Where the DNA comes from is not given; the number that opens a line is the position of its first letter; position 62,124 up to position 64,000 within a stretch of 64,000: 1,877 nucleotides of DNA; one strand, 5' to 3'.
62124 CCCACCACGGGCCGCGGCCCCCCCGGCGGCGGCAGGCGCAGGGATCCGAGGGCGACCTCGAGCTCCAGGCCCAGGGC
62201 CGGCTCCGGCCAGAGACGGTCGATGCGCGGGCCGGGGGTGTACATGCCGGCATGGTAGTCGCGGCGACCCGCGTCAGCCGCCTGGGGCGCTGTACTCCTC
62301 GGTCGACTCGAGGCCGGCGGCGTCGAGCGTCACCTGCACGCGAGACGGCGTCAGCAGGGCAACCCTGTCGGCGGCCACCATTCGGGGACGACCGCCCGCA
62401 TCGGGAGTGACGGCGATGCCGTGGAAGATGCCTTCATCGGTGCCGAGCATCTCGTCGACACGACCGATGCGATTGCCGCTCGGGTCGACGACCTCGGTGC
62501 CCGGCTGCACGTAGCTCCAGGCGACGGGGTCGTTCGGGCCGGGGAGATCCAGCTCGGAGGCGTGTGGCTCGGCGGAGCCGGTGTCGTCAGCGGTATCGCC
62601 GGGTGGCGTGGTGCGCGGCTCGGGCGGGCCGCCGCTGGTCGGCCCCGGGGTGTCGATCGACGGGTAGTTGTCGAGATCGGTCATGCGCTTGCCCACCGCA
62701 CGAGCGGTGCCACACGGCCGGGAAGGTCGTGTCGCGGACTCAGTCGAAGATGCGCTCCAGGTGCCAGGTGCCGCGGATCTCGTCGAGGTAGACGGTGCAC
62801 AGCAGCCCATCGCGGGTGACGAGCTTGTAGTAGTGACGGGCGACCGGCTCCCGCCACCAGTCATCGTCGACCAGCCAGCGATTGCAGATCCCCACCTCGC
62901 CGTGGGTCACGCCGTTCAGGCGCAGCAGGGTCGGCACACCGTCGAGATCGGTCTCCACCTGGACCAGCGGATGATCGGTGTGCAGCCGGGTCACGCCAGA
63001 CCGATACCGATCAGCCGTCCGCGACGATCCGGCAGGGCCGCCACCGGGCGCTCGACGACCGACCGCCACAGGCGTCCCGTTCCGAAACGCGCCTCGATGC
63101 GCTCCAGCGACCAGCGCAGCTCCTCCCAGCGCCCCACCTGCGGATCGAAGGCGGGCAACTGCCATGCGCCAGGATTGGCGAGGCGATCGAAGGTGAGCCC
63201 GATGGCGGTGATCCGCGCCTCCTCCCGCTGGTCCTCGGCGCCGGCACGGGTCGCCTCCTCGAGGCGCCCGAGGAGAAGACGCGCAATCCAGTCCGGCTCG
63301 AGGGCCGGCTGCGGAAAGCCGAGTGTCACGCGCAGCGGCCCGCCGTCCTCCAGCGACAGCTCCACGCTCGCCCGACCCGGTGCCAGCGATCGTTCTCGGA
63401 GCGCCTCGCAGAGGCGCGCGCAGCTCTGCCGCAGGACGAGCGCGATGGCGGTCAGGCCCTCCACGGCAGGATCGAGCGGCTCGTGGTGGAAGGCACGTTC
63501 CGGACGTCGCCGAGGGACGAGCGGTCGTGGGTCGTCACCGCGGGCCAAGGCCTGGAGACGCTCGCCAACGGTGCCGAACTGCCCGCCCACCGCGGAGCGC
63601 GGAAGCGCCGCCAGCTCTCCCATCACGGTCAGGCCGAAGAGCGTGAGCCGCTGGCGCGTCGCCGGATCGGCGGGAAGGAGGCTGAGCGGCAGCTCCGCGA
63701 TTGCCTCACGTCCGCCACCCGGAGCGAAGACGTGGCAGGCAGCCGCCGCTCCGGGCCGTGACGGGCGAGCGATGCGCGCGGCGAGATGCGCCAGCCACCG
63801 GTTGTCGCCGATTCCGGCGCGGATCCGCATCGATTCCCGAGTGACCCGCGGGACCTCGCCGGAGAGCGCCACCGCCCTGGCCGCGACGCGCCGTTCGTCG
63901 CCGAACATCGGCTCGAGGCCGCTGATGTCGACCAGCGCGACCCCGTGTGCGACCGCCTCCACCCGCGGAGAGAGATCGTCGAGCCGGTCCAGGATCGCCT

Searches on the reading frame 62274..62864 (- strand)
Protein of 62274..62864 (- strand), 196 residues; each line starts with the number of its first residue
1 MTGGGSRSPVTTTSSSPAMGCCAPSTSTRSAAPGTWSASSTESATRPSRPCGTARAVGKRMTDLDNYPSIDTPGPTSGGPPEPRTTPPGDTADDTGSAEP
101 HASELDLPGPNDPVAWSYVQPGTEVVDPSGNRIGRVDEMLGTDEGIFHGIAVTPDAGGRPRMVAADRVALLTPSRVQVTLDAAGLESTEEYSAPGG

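Call 7: search_protein_families(library=pfam, proteins=[window:62274-62864:-], max_evalue=0.1)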
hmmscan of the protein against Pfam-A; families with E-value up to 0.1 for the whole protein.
window:62274-62864:- (196 aa): 2 families
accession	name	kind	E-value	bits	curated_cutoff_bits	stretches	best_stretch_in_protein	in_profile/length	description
PF05239.21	PRC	-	0.0071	16.8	21.2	1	122-155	11-45/78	PRC-barrel domain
PF09939.14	DUF2171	-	0.038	14.7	25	1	119-144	1-25/64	Uncharacterized protein conserved in bacteria (DUF2171)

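Call 96: search_protein_families(library=pfam, proteins=[window:62274-62864:-], max_evalue=0.0001)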
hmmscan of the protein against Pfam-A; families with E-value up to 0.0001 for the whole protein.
window:62274-62864:- (196 aa): 0 families

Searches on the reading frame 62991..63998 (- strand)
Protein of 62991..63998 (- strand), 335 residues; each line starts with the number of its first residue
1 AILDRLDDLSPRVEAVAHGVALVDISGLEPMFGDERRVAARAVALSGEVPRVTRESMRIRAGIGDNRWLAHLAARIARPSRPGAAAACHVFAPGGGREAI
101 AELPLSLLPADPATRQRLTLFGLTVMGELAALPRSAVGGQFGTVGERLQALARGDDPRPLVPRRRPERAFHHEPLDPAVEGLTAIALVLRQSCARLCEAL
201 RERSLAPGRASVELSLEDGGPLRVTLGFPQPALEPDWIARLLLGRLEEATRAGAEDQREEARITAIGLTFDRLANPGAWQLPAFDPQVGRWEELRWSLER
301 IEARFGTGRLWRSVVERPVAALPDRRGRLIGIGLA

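Call 68: search_protein_families(library=pfam, proteins=[window:62991-63998:-], max_evalue=0.01)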
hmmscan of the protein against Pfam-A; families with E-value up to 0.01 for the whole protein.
window:62991-63998:- (335 aa): 2 families
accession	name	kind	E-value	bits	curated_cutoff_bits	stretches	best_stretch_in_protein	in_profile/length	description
PF11799.13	IMS_C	-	0.00025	21.9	20.7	1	178-281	13-107/109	impB/mucB/samB family C-terminal domain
PF00817.25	IMS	-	0.0084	16.5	23.2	0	5-74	82-147/148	impB/mucB/samB family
